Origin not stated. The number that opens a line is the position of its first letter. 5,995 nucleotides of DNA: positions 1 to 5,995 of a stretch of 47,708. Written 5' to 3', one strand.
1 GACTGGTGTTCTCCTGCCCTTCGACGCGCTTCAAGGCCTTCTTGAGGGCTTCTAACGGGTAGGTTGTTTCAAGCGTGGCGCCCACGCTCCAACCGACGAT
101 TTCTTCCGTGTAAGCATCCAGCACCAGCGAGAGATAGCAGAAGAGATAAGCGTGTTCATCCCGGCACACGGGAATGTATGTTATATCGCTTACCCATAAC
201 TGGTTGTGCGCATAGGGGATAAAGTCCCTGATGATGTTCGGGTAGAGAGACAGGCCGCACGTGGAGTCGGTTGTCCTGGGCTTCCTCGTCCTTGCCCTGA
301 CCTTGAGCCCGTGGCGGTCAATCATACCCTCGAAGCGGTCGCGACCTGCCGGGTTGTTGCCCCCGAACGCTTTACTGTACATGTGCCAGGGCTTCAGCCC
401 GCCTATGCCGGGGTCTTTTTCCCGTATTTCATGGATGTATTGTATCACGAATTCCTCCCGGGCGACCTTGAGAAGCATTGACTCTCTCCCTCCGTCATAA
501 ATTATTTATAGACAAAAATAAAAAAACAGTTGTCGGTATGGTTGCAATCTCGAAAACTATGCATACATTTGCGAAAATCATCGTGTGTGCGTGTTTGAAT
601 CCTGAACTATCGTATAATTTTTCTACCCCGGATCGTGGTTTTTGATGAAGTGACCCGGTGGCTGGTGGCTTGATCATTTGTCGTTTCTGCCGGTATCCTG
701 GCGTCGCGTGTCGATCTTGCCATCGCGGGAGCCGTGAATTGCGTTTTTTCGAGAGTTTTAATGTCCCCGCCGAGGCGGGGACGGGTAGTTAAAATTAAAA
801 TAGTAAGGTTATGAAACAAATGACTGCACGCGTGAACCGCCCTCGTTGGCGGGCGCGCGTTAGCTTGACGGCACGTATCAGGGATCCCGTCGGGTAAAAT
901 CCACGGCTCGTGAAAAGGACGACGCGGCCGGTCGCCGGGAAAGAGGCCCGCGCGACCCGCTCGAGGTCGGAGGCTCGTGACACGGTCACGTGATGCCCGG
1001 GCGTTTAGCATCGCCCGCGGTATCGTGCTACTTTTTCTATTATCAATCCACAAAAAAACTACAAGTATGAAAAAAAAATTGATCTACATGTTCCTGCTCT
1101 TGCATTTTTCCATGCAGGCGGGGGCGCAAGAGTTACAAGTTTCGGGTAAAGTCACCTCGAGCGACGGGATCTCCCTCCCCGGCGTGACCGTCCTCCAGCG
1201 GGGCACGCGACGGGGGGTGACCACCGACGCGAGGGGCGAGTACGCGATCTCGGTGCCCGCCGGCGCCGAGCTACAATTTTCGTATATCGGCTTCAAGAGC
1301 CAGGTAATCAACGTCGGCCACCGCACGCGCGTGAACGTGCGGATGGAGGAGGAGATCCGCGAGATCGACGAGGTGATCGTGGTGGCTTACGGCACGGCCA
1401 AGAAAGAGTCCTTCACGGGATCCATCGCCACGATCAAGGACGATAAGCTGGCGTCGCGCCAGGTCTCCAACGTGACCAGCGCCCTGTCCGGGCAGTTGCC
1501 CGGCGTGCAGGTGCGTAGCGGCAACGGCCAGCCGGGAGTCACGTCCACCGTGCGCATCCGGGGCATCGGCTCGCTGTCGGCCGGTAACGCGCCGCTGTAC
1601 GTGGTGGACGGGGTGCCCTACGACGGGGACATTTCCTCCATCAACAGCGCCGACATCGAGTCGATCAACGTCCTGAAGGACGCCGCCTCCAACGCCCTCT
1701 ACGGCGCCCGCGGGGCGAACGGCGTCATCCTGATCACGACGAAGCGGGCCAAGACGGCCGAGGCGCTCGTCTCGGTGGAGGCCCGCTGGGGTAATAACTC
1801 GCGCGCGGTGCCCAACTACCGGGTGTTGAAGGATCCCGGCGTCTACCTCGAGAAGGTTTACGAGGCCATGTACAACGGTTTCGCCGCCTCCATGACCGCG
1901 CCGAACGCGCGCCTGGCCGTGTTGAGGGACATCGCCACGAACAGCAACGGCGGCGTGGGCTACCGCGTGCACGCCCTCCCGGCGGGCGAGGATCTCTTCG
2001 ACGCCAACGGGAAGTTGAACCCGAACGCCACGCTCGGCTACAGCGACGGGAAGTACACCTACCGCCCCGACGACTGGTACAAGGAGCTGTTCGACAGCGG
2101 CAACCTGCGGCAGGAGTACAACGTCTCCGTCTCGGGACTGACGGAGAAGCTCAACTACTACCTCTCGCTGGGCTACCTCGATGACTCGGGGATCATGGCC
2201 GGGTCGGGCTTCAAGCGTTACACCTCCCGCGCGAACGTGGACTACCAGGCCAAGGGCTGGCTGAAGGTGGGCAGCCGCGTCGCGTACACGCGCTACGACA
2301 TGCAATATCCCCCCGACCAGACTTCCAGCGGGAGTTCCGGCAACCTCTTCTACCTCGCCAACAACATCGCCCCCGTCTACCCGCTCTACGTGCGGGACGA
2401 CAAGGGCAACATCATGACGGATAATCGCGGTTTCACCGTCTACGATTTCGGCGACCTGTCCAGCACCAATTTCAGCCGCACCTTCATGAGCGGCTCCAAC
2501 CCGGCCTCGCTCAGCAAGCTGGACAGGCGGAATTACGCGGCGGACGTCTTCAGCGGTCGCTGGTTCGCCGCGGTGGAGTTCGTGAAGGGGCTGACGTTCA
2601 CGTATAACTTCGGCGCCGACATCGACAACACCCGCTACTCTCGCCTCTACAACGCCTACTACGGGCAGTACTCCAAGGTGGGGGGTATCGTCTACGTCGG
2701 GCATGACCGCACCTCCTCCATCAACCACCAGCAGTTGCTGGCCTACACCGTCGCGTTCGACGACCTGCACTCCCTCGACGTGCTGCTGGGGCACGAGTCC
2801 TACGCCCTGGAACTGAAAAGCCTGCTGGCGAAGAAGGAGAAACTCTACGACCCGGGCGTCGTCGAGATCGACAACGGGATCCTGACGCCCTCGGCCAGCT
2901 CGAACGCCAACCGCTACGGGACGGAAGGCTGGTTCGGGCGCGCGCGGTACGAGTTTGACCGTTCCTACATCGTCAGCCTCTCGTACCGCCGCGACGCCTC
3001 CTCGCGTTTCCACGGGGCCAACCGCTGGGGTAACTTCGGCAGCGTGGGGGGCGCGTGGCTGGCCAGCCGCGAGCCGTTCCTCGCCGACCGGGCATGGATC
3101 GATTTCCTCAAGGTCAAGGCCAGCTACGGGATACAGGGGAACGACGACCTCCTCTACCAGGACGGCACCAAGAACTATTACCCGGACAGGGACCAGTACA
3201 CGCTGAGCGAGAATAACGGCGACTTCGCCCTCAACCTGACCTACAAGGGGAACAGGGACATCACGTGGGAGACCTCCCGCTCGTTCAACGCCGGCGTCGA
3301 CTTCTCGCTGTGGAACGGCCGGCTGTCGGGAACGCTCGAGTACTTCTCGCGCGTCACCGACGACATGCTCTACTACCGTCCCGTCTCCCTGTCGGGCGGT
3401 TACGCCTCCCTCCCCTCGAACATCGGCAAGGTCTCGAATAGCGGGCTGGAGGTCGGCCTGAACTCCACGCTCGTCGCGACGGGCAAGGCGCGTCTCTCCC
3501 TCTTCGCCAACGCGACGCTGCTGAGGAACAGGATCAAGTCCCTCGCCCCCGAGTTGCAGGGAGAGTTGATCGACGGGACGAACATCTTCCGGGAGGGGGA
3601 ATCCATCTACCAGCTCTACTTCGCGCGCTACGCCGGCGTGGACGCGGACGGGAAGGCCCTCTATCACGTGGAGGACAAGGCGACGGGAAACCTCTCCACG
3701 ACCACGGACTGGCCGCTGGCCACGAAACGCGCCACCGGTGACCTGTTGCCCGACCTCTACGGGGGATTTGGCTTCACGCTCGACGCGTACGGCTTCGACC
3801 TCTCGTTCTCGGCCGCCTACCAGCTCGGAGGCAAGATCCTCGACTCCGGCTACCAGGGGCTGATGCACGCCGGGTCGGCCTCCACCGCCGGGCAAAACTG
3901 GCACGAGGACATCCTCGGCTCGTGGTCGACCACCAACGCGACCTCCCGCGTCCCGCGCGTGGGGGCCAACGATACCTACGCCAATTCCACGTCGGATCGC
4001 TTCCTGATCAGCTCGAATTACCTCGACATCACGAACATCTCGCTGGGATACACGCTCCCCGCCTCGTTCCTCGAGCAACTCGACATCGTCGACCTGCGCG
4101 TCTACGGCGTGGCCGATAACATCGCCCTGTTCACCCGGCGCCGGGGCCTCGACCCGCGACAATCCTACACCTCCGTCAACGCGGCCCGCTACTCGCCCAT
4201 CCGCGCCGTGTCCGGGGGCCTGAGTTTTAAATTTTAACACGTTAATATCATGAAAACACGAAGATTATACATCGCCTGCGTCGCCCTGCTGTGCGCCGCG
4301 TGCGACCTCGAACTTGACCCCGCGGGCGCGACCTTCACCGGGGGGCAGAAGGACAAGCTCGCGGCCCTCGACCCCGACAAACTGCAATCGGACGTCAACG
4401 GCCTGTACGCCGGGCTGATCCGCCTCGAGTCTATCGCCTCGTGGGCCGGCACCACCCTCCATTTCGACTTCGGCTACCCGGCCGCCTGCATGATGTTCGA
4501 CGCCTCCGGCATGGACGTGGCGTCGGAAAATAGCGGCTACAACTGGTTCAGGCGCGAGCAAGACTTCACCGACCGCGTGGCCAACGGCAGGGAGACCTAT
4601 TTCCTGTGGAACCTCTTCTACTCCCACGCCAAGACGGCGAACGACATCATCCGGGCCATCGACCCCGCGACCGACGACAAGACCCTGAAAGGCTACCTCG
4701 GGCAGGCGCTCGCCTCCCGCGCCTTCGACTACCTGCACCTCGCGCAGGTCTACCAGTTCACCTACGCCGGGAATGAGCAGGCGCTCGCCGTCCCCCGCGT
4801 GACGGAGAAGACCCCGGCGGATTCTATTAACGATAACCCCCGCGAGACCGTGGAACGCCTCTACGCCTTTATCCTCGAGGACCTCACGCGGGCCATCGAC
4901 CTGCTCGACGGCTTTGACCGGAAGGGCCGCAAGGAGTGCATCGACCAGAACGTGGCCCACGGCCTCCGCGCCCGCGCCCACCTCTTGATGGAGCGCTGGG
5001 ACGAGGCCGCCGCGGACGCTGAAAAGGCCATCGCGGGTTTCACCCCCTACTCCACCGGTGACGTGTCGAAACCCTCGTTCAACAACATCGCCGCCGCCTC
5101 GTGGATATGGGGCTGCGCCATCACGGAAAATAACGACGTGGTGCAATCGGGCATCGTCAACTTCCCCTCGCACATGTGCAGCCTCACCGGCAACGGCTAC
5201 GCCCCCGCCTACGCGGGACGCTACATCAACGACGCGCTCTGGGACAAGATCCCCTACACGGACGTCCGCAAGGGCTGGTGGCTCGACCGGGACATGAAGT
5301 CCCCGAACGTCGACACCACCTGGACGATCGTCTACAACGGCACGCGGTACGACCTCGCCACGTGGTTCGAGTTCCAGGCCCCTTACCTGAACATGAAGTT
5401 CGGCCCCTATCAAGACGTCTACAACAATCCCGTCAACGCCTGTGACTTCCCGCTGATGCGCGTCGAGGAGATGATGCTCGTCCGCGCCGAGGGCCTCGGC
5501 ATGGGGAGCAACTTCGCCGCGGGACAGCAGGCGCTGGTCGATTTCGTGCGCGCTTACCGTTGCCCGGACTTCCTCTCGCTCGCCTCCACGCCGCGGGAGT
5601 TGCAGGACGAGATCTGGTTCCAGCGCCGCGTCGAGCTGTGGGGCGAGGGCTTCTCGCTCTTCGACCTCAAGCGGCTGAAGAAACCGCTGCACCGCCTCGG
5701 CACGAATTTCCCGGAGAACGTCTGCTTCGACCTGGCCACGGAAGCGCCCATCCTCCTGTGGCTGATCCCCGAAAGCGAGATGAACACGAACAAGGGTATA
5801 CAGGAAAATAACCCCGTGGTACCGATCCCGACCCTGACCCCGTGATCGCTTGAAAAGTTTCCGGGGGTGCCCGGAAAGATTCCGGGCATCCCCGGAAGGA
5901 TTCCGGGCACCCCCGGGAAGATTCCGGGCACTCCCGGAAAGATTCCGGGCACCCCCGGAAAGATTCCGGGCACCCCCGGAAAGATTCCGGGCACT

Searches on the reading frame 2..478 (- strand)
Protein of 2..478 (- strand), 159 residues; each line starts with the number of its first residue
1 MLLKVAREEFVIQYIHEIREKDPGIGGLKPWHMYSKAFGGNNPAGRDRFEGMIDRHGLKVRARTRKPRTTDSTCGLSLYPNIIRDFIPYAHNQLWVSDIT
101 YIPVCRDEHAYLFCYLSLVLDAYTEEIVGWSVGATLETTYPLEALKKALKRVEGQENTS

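Call 82: search_protein_families(library=pfam, proteins=[window:2-478:-], max_evalue=0.001)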
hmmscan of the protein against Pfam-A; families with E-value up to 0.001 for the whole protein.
seq(159 aa): 1 family
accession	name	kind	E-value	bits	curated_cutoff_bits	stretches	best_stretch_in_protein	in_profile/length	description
PF00665.32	rve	-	2.2e-08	34.7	32.6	1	90-155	3-65/102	Integrase core domain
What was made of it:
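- On REP/BIME: The only transposase is an IS3-type rve fragment at 1-478 (call 82).
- An IS3-type rve transposase fragment at 1-478 lies beside the SusC/D pair (call 82).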

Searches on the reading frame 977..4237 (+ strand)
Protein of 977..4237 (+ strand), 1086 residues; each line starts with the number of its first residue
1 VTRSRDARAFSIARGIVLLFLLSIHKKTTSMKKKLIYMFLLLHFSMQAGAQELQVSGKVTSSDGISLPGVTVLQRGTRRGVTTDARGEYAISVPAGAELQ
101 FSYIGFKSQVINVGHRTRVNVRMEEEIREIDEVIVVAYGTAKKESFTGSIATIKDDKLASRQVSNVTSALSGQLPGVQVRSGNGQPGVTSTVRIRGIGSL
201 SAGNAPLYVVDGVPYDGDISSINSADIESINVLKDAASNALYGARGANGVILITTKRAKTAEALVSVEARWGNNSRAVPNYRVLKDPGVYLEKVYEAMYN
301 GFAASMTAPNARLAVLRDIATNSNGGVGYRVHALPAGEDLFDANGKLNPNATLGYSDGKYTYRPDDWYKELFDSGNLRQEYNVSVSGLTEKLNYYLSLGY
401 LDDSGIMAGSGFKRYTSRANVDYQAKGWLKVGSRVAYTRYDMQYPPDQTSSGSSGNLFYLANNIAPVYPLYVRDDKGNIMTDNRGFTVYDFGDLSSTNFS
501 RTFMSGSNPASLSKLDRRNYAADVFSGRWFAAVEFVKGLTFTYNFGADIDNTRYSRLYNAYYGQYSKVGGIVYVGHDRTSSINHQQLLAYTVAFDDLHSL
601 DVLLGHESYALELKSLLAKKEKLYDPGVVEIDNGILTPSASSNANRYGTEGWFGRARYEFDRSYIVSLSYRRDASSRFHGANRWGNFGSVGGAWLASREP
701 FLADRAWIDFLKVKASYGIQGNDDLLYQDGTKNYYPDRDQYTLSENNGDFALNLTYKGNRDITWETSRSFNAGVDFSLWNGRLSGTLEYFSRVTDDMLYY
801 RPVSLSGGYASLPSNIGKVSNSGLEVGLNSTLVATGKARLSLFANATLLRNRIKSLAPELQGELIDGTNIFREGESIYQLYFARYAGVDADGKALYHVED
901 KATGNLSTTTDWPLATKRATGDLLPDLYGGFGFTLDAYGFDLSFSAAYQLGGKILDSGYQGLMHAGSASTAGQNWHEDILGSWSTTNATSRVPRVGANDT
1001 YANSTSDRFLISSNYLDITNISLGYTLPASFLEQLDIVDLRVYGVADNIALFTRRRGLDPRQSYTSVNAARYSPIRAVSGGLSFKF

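Call 8: search_protein_families(library=pfam, proteins=[window:977-4237:+], max_evalue=0.01)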
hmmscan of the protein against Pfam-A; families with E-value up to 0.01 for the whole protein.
window:977-4237:+ (1086 aa): 3 families
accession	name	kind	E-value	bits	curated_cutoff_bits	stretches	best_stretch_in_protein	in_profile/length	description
PF07715.20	Plug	-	8.7e-21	74.9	23.9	1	143-250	2-107/107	TonB-dependent Receptor Plug Domain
PF13715.12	CarbopepD_reg_2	-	5.4e-16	58.8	32.2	1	55-135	1-88/88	CarboxypepD_reg-like domain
PF13620.12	CarboxypepD_reg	-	3.4e-11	43.8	32.3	1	54-124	1-82/82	Carboxypeptidase regulatory-like domain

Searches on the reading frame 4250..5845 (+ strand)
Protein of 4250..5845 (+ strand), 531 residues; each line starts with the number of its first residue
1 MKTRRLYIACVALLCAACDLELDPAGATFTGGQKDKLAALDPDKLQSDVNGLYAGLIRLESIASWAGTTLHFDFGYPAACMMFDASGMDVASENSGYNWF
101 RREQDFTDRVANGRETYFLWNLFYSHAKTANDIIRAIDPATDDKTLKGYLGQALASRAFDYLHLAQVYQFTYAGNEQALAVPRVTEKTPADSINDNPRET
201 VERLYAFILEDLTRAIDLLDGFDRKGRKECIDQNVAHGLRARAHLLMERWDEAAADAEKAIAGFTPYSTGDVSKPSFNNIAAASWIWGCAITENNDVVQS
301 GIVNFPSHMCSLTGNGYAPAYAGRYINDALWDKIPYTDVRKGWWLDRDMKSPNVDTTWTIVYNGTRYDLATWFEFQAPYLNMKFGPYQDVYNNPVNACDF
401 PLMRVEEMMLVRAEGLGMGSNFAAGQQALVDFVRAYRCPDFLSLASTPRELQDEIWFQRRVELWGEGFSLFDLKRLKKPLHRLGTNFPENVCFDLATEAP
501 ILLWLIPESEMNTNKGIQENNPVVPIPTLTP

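Call 8: search_protein_families(library=pfam, proteins=[window:4250-5845:+], max_evalue=0.01)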
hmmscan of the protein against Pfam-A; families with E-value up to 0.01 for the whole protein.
window:4250-5845:+ (531 aa): 2 families
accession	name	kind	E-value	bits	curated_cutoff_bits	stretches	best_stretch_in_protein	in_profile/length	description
PF14322.12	SusD-like_3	-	5.5e-12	46.8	27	1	92-220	52-166/191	Starch-binding associating with outer membrane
PF07980.17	SusD_RagB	-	1.5e-10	41.7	23.1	1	348-520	102-294/297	SusD family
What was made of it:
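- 4250..5845 (+): SusD-like gene. Its TGA stop (5843-5845) lies 24 nt before the first full unit. Pfam SusD-like_3 and SusD_RagB (call 8).
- Checked: The SusD ORF is 4250-5845, with Pfam SusD-like_3 and SusD_RagB (call 8).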

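Call 11: find_encoding_contigs(protein=window:4250-5845:+, flank=6000, max_places=10)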
Protein window:4250-5845:+ (531 aa): 1 contig read that carries it; 1 place shown.
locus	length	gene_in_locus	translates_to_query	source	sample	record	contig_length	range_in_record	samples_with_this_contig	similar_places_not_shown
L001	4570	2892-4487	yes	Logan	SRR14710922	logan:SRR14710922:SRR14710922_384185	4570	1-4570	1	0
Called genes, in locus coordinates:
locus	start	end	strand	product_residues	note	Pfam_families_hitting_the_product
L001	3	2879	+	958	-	?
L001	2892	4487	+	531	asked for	PF14322:SusD-like_3, PF07980:SusD_RagB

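Call 26: find_homologous_proteins(query=window:4250-5845:+, max_evalue=1e-30)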
Query window:4250-5845:+ (531 aa): 3477 proteins with E <= 1e-30 among 8000 candidates; the best 120 are listed.
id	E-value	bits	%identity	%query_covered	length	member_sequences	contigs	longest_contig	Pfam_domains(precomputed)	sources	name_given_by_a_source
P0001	0.0e+0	1255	100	100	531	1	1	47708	PF14322.13,PF07980.18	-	-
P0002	3.2e-298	1008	81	99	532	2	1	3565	PF14322.13,PF07980.18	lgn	-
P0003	2.4e-258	877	70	96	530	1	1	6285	PF14322.13,PF07980.18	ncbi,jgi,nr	ncbi:MAG: RagB/SusD family nutrient uptake outer membrane protein [Odoribacteraceae bacterium]|jgi:h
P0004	4.9e-247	839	69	99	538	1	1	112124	PF14322.13,PF07980.18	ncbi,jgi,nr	ncbi:MAG: RagB/SusD family nutrient uptake outer membrane protein [Odoribacteraceae bacterium]|jgi:h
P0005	1.2e-245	835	68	99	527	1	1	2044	PF14322.13,PF07980.18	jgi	jgi:hypothetical protein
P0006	1.6e-232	791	64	97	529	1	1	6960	PF14322.13,PF07980.18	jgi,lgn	jgi:hypothetical protein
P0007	3.8e-230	784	64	99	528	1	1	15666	PF14322.13,PF07980.18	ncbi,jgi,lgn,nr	ncbi:MAG: RagB/SusD family nutrient uptake outer membrane protein [Odoribacteraceae bacterium]|jgi:h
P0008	1.6e-219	748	61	97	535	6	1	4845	PF14322.13,PF07980.18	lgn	-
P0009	5.2e-219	747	61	99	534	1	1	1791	PF14322.13,PF07980.18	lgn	-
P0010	8.1e-218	743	60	99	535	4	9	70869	PF14322.13,PF07980.18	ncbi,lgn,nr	ncbi:MAG: RagB/SusD family nutrient uptake outer membrane protein [Proteiniphilum sp.]|nr:RagB/SusD 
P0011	1.4e-217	742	62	98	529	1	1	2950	PF14322.13,PF07980.18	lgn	-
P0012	1.4e-215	735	60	98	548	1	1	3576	PF14322.13,PF07980.18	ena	-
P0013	2.1e-215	735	60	99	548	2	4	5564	PF14322.13,PF07980.18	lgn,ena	-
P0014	8.1e-215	733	59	100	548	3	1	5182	PF14322.13,PF07980.18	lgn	-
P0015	1.7e-214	732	60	100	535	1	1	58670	PF14322.13,PF07980.18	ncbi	-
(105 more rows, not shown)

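Call 27: find_encoding_contigs(protein=P0002, flank=6000, max_places=6)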
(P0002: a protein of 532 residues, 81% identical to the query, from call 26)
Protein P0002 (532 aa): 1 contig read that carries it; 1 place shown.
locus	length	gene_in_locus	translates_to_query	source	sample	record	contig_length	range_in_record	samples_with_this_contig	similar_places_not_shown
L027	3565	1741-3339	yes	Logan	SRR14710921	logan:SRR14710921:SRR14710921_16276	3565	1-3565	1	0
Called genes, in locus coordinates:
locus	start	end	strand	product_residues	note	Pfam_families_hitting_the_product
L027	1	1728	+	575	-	?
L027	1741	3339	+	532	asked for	PF14322:SusD-like_3, PF07980:SusD_RagB (weak)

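Call 28: find_encoding_contigs(protein=P0004, flank=8000, max_places=4)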
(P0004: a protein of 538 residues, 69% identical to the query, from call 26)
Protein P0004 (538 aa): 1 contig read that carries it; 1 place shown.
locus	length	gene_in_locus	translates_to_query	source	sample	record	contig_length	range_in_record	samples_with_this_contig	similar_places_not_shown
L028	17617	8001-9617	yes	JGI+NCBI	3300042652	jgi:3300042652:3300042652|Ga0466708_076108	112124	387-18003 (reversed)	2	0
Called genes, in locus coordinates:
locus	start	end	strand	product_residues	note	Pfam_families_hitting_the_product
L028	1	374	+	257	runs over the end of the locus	PF00557:Peptidase_M24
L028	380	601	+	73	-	PF01176:eIF-1a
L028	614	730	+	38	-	PF00444:Ribosomal_L36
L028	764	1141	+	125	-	PF00416:Ribosomal_S13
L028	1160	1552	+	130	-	PF00411:Ribosomal_S11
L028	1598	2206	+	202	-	PF00163:Ribosomal_S4, PF01479:S4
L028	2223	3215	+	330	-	PF01193:RNA_pol_L, PF01000:RNA_pol_A_bac, PF03118:RNA_pol_A_CTD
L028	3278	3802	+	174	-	PF01196:Ribosomal_L17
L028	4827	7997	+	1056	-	PF13620:CarboxypepD_reg, PF13715:CarbopepD_reg_2, PF07715:Plug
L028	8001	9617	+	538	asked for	PF14322:SusD-like_3, PF07980:SusD_RagB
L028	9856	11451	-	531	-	-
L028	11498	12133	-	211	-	PF16428:DUF5025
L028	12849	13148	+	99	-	PF19569:START_2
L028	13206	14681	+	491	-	PF03739:LptF_LptG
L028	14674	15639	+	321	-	PF00551:Formyl_trans_N, PF02911:Formyl_trans_C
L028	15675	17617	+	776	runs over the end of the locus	?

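Call 29: find_encoding_contigs(protein=P0003, flank=6000, max_places=4)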
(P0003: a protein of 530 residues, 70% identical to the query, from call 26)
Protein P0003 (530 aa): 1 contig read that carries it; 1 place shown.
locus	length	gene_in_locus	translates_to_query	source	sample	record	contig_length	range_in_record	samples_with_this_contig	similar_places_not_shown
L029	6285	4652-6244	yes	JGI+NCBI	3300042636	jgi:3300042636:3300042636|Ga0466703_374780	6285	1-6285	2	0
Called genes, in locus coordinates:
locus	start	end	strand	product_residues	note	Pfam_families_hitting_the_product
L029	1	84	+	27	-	?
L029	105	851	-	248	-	-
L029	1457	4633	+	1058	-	PF13620:CarboxypepD_reg, PF13715:CarbopepD_reg_2, PF07715:Plug, PF00593:TonB_dep_Rec_b-barrel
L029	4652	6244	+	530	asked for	PF14322:SusD-like_3, PF07980:SusD_RagB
